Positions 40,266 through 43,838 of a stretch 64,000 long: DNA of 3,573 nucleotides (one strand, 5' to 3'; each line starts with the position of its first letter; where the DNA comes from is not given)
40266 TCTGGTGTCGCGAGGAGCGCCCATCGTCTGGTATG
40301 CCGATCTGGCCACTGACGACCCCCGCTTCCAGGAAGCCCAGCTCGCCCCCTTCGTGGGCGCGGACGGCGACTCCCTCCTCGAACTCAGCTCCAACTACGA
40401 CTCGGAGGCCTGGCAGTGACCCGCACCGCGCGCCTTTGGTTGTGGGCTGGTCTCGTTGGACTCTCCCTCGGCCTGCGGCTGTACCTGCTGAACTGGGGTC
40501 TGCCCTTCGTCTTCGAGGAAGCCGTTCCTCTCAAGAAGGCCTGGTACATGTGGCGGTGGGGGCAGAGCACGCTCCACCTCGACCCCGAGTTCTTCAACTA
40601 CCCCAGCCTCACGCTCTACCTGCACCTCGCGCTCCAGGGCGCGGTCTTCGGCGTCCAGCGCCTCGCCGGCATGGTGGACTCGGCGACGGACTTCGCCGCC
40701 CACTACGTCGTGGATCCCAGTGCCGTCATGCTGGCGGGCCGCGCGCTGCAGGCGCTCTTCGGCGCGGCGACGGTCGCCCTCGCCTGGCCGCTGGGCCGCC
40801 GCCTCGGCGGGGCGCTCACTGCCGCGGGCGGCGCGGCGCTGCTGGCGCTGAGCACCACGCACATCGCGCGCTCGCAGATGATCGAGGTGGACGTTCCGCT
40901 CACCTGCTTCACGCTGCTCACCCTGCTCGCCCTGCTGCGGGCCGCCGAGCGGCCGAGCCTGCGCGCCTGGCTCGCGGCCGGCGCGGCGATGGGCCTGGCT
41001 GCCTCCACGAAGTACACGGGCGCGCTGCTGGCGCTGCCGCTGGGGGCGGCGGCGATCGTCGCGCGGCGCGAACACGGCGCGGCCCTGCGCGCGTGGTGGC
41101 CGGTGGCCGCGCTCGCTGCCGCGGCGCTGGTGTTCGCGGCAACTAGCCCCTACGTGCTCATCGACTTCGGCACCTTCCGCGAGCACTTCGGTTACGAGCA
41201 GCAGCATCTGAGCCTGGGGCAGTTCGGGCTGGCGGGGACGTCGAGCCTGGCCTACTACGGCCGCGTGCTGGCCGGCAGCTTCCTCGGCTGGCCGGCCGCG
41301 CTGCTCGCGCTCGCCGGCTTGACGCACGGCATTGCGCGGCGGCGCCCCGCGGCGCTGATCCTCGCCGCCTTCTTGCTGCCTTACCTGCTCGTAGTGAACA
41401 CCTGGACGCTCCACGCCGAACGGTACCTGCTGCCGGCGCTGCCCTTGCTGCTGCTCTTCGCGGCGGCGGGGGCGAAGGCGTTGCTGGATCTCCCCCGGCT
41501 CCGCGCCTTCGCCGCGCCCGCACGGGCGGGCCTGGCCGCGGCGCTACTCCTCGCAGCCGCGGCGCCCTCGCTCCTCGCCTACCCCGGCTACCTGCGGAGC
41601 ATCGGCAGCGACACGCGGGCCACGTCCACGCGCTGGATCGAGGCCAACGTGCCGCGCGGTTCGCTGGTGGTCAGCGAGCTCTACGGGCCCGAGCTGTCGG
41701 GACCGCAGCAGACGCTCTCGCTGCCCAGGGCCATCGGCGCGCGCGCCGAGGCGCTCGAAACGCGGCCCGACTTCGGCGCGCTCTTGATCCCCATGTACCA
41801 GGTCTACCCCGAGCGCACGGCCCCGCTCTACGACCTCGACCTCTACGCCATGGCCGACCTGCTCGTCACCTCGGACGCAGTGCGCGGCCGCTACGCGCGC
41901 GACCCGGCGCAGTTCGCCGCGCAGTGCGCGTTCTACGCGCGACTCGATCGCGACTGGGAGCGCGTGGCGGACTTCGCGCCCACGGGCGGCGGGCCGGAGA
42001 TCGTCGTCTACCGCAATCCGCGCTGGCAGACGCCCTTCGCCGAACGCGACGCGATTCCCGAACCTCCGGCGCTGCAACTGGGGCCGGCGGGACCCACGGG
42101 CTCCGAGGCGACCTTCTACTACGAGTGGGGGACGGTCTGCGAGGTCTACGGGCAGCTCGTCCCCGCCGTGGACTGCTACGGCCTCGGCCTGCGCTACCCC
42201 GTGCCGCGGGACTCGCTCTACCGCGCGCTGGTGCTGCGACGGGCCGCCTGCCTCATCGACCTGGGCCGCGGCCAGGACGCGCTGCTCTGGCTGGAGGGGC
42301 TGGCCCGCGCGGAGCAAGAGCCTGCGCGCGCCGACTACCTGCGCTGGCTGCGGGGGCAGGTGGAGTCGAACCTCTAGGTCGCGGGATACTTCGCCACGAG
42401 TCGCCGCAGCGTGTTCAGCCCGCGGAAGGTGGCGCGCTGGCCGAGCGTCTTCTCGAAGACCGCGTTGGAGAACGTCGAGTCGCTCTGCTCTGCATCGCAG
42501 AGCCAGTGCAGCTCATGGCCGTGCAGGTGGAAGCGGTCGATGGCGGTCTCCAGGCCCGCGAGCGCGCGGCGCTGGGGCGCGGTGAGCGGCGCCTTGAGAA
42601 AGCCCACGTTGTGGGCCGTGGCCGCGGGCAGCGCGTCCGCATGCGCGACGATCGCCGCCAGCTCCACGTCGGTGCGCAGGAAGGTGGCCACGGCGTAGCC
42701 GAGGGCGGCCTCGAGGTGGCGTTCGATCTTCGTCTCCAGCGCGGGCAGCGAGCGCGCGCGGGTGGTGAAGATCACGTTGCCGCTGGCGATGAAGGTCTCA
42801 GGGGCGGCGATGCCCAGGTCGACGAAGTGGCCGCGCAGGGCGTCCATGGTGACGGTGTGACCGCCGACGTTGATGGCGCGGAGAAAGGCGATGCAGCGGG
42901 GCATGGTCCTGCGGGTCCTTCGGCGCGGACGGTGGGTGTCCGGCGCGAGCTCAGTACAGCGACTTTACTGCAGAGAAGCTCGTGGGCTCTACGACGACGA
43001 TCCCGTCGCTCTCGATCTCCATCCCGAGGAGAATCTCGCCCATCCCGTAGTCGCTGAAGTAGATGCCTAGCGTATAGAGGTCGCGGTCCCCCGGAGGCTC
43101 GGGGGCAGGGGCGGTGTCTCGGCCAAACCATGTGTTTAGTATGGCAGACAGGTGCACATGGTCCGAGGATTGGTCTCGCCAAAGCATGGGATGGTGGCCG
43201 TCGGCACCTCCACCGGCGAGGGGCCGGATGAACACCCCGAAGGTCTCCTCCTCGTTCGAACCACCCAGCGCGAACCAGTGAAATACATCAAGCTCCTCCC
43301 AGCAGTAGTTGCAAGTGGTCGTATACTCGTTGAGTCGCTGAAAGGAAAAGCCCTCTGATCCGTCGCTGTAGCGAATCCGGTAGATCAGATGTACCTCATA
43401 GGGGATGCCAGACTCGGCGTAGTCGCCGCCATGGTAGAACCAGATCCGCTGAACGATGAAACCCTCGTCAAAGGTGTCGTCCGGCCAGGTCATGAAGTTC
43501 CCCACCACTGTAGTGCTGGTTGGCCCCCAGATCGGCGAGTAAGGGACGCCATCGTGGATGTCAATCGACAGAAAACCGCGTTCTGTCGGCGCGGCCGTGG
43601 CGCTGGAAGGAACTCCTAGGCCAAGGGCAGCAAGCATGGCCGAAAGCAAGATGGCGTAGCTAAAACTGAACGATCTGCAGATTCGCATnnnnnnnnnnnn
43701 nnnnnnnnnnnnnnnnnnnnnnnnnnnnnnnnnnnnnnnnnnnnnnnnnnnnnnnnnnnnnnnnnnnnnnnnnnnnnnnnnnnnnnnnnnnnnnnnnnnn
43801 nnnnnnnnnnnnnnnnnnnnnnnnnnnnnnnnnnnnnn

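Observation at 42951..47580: Lower-GC island encoding a large HExxH metallopeptidase-like CTD protein plus two small secreted proteins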

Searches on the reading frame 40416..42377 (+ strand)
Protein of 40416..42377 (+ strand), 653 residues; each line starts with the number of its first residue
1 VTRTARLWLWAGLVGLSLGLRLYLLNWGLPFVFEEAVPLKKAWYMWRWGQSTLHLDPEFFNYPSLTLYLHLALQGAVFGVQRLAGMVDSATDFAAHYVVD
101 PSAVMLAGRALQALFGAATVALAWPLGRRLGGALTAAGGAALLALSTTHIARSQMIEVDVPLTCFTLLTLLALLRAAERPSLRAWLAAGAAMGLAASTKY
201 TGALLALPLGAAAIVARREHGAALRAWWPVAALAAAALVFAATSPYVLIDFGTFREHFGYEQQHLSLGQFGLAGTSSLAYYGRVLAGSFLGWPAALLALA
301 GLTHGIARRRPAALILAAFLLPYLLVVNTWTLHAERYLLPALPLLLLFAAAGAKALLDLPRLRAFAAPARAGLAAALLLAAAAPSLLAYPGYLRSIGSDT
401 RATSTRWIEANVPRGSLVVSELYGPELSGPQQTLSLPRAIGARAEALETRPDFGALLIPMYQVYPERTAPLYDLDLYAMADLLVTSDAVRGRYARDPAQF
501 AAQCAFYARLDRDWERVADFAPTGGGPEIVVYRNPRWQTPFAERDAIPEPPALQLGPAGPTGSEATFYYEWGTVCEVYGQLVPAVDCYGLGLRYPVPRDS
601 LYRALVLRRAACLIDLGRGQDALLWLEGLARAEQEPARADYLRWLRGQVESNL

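Call 6: search_protein_families(library=pfam, proteins=[window:40416-42377:+], max_evalue=0.1)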
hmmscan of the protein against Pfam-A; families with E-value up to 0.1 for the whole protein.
window:40416-42377:+ (653 aa): 2 families
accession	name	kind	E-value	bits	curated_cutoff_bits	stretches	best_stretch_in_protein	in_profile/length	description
PF13231.12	PMT_2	-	2.1e-18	67.5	26.1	1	105-241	21-155/160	Dolichyl-phosphate-mannose-protein mannosyltransferase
PF02366.24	PMT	-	8e-13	49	22.7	1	16-215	6-198/245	Dolichyl-phosphate-mannose-protein mannosyltransferase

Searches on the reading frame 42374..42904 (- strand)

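Call 6: search_protein_families(library=pfam, proteins=[window:42374-42904:-], max_evalue=0.1)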
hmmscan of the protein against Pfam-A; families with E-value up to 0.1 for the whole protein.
window:42374-42904:- (176 aa): 1 family
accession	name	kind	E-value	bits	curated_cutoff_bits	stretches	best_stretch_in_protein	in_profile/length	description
PF08002.16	DUF1697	-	2.1e-29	103.1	24.4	1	1-132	1-136/137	Protein of unknown function (DUF1697)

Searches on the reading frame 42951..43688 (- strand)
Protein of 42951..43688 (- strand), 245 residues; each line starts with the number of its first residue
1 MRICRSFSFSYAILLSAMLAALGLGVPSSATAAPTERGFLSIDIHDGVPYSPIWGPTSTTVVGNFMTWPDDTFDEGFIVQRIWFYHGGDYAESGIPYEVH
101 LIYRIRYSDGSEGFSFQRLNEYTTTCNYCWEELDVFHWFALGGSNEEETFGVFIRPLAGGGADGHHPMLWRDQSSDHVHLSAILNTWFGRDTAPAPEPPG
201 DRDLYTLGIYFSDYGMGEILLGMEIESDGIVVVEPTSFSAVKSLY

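Call 6: search_protein_families(library=pfam, proteins=[window:42951-43688:-], max_evalue=0.1)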
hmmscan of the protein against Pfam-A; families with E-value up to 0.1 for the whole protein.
window:42951-43688:- (245 aa): 0 families

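Call 7: search_protein_families(library=ncbifam, proteins=[window:42951-43688:-], max_evalue=0.1)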
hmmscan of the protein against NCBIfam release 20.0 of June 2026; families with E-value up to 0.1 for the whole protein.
window:42951-43688:- (245 aa): 0 families

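Call 29: find_homologous_proteins(query=A3, max_evalue=0.01)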
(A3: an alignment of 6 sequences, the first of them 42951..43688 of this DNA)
Query A3 (6 sequences) (245 aa, profile of the alignment): 29 proteins with E <= 0.01 among 5428 candidates.
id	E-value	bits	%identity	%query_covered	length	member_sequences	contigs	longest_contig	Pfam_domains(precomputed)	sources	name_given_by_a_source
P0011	3.1e-112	392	59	93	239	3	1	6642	-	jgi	-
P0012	1.5e-109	383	100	93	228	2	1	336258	-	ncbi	ncbi:MAG: hypothetical protein R3C71_11180 [Candidatus Krumholzibacteriia bacterium]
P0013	9.2e-108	377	57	100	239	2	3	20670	-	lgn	-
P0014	2.6e-105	369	59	99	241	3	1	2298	-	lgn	-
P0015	6.0e-103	362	45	93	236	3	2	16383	-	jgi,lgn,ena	-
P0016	6.0e-103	362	45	100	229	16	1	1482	-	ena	-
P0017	3.9e-100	352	74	95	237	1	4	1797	-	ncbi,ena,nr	ncbi:hypothetical protein KDL67_16915 [bacterium]|nr:hypothetical protein [bacterium]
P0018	1.8e-94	334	63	100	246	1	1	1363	-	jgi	jgi:hypothetical protein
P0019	3.0e-94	333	44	98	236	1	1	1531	-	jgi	jgi:hypothetical protein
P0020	1.1e-90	321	48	93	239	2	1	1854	-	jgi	jgi:hypothetical protein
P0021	2.6e-90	320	52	87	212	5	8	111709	-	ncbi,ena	-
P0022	9.6e-86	305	47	98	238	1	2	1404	-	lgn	-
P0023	3.5e-85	303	53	71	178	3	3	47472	-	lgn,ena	-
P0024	4.6e-85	303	46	100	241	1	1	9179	-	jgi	jgi:hypothetical protein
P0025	5.9e-85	303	50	95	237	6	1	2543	-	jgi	-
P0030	7.6e-82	292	49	90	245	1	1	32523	-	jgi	jgi:hypothetical protein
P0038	1.0e-18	86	31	92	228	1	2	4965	-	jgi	jgi:hypothetical protein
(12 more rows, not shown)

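Call 30: find_encoding_contigs(protein=P0021, flank=10000, max_places=2)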
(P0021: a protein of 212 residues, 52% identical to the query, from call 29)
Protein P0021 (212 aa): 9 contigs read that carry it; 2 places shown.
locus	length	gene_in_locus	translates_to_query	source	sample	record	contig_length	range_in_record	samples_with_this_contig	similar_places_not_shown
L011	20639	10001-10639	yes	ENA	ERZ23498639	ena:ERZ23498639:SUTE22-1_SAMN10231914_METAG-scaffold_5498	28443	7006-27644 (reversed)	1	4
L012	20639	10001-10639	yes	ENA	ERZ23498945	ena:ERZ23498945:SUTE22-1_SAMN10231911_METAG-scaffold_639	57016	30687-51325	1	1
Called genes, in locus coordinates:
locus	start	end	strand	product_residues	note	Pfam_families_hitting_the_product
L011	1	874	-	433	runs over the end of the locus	PF17170:DUF5128 (faint)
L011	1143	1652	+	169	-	PF00210:Ferritin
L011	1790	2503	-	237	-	-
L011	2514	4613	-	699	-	PF00009:GTP_EFTU, PF03144:GTP_EFTU_D2, PF22042:EF-G_D2, PF14492:EFG_III, PF16658:RF3_C (weak), PF03764:EFG_IV, PF00679:EFG_C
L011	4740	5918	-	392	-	PF01594:AI-2E_transport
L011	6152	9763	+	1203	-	PF22842:Pel9A-like_beta_helix (faint), PF05048:NosD (faint), PF02415:Chlam_PMP (faint), PF13229:Beta_helix (weak)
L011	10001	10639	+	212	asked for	-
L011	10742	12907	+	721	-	PF13860:FlgD_ig (weak)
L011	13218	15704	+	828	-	-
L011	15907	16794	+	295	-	PF03706:LPG_synthase_TM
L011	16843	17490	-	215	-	PF06439:3keto-disac_hyd (weak)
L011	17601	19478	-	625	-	PF01144:CoA_trans (faint), PF02550:AcetylCoA_hydro, PF13336:AcetylCoA_hyd_C, PF13302:Acetyltransf_3 (weak), PF00583:Acetyltransf_1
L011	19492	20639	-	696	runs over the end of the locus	PF02629:CoA_binding, PF13380:CoA_binding_2, PF13607:Succ_CoA_lig, PF19045:Ligase_CoA_2, PF13549:ATP-grasp_5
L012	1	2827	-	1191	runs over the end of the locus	PF01364:Peptidase_C25, PF13860:FlgD_ig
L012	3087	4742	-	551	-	PF05048:NosD (faint), PF13229:Beta_helix, PF13860:FlgD_ig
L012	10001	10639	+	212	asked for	-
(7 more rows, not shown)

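Call 31: find_encoding_contigs(protein=P0030, flank=10000, max_places=1)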
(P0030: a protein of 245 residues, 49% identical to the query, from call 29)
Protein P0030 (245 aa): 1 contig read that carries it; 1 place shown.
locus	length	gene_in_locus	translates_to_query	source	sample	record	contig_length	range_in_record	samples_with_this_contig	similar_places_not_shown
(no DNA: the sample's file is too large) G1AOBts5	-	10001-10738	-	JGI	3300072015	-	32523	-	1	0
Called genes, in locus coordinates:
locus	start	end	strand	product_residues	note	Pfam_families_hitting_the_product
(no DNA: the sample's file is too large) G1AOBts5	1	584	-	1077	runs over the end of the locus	PF00580:UvrD-helicase, PF13245:AAA_19, PF13361:UvrD_C, PF00929:RNase_T, PF13361:UvrD_C, PF13538:UvrD_C_2 (faint)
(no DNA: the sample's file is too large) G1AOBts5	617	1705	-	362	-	-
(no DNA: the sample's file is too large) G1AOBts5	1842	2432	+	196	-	PF00588:SpoU_methylase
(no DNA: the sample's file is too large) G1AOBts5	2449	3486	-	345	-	-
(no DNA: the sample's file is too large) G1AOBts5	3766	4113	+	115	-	PF09339:HTH_IclR (faint), PF01022:HTH_5 (weak)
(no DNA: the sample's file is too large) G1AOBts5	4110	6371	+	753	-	PF04879:Molybdop_Fe4S4, PF00384:Molybdopterin, PF01568:Molydop_binding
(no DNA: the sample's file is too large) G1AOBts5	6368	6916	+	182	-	PF13187:Fer4_9 (faint), PF12838:Fer4_7 (weak), PF13237:Fer4_10 (weak), PF13247:Fer4_11, PF00037:Fer4, PF12797:Fer4_2 (weak), PF12837:Fer4_6, PF13237:Fer4_10 (weak), +2 more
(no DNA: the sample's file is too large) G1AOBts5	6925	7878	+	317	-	PF03916:NrfD, PF14589:NrfD_2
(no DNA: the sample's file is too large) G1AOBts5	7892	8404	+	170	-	PF04143:Sulf_transp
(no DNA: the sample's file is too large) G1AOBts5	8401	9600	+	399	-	PF04143:Sulf_transp, PF00581:Rhodanese (faint)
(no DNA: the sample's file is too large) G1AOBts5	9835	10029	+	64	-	-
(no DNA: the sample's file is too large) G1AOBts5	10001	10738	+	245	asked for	-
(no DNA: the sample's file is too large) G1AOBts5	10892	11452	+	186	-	PF12804:NTP_transf_3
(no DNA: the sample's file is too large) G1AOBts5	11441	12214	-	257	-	PF03372:Exo_endo_phos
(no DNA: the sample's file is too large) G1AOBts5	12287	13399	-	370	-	-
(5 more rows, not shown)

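Call 32: find_encoding_contigs(protein=P0038, flank=10000, max_places=2)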
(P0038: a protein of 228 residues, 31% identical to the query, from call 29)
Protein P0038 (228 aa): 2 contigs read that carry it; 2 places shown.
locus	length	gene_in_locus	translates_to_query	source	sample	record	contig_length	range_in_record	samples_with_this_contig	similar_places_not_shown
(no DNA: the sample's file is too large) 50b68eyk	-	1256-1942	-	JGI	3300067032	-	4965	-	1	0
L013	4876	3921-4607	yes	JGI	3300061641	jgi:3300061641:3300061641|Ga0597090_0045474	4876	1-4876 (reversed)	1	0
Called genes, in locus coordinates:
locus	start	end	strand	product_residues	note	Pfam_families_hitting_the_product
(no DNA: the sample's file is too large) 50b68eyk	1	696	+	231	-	?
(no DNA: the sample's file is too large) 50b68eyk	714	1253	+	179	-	-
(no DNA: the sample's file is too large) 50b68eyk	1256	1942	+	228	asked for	-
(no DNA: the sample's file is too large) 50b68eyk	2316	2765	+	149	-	PF02082:Rrf2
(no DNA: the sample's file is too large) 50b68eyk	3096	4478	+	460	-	PF02878:PGM_PMM_I, PF02879:PGM_PMM_II, PF02880:PGM_PMM_III, PF00408:PGM_PMM_IV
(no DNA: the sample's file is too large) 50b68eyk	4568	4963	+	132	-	?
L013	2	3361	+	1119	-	?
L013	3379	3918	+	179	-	-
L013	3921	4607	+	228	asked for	-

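Call 39: search_solved_structures(query=A3, max_evalue=10)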
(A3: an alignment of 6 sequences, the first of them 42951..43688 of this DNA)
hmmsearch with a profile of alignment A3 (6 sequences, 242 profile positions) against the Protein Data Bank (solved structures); distinct sequences matched with E-value up to 10: 2.
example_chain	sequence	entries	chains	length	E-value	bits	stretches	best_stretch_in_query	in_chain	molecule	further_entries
2gj8_A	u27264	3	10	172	1.9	11.1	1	29-104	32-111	tRNA modification GTPase trmE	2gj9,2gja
1rfl_A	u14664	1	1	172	1.9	11.1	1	29-104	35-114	Probable tRNA modification GTPase trmE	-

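Call 55: search_protein_families(library=pfam, proteins=[L011:10742-12907:+, L011:6152-9763:+], max_evalue=0.01)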
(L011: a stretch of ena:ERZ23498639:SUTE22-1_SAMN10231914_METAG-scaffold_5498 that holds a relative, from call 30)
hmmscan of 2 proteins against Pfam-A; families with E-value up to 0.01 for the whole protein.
L011:10742-12907:+ (721 aa): 1 family
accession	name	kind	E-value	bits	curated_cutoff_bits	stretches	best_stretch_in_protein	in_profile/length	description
PF13860.13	FlgD_ig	-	1.9e-06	28.2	27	1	653-706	21-73/79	FlgD Ig-like domain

L011:6152-9763:+ (1203 aa): 5 families
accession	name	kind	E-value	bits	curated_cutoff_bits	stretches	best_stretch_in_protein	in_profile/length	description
PF13229.12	Beta_helix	-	4.8e-24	85.2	25.9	2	495-620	22-135/158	Right handed beta helix region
PF02415.23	Chlam_PMP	-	2.6e-09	36.8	20.6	0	536-553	1-18/19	Chlamydia polymorphic membrane protein (Chlamydia_PMP) repeat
PF05048.19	NosD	-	2.3e-05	24.4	23.6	0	538-622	50-149/212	Periplasmic copper-binding protein (NosD)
PF13860.13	FlgD_ig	-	0.0029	18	27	1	1128-1185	11-70/79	FlgD Ig-like domain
PF17161.10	DUF5123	-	0.003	19.1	35.1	0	983-1081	3-102/113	Domain of unknown function (DUF5123)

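Call 75: search_protein_families(library=pfam, alignment_id=A8, max_evalue=10)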
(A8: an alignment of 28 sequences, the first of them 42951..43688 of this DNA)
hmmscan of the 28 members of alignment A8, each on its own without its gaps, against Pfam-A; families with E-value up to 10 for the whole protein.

A. member 1, window:42951-43688:- (245 aa): 0 families

B. families by the number of members that match (of 28 scanned): 4 families
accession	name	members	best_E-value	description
PF14047.11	DCR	1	0.098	Dppa2/4 conserved region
PF12599.13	DUF3768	1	0.16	Protein of unknown function (DUF3768)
PF23714.1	Rv3627c_N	1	0.19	Carboxypeptidase Rv3627c-like, N-terminal domain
PF11763.13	DIPSY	1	0.21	Cell-wall adhesin ligand-binding C-terminal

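Call 76: search_solved_structures(query=A8, max_evalue=10, show_alignments=2)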
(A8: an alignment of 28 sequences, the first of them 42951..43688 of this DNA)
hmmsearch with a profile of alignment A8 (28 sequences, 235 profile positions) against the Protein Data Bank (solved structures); distinct sequences matched with E-value up to 10: 3.
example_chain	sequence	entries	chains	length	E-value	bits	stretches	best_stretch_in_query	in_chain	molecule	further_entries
1t3q_C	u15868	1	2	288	0.71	12.5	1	163-215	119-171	quinoline 2-oxidoreductase medium subunit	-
8rvv_C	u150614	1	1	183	0.96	12.1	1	87-132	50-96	H(2):CoB-CoM heterodisulfide,ferredoxin reductase subunit C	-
8rvu_c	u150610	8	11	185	0.98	12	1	87-132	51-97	H(2):CoB-CoM heterodisulfide,ferredoxin reductase subunit C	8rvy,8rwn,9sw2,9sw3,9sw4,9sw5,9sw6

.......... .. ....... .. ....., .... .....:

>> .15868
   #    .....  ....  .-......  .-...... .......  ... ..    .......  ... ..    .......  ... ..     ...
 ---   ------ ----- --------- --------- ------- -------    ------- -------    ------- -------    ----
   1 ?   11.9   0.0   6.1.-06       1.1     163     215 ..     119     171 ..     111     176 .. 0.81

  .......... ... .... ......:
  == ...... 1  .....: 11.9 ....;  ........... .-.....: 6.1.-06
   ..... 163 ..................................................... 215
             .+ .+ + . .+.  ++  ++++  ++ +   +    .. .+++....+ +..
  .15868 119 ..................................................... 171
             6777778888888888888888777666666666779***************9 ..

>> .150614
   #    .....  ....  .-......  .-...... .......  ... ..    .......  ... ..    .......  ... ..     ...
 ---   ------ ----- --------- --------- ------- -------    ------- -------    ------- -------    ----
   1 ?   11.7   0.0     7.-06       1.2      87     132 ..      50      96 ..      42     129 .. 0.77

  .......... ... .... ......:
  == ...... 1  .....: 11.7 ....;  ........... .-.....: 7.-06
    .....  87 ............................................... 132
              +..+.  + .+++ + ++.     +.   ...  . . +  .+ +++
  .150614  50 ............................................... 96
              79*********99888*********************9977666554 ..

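Call 89: search_protein_families(library=phrogs, proteins=[window:42951-43688:-], max_evalue=0.01)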
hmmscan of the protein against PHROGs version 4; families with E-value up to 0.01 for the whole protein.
window:42951-43688:- (245 aa): 0 families

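Call 90: search_protein_families(library=padloc, proteins=[window:42951-43688:-], max_evalue=0.01)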
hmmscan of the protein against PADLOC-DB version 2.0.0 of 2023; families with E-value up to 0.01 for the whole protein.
window:42951-43688:- (245 aa): 0 families
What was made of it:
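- No match to PADLOC or to known immunity families (calls 6, 90).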

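Call 95: search_protein_families(library=ncbifam, proteins=[L011:16843-17490:-], max_evalue=0.1)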
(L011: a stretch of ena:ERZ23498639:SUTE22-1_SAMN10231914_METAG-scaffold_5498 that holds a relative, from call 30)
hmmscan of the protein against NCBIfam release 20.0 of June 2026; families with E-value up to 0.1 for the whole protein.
L011:16843-17490:- (215 aa): 0 families
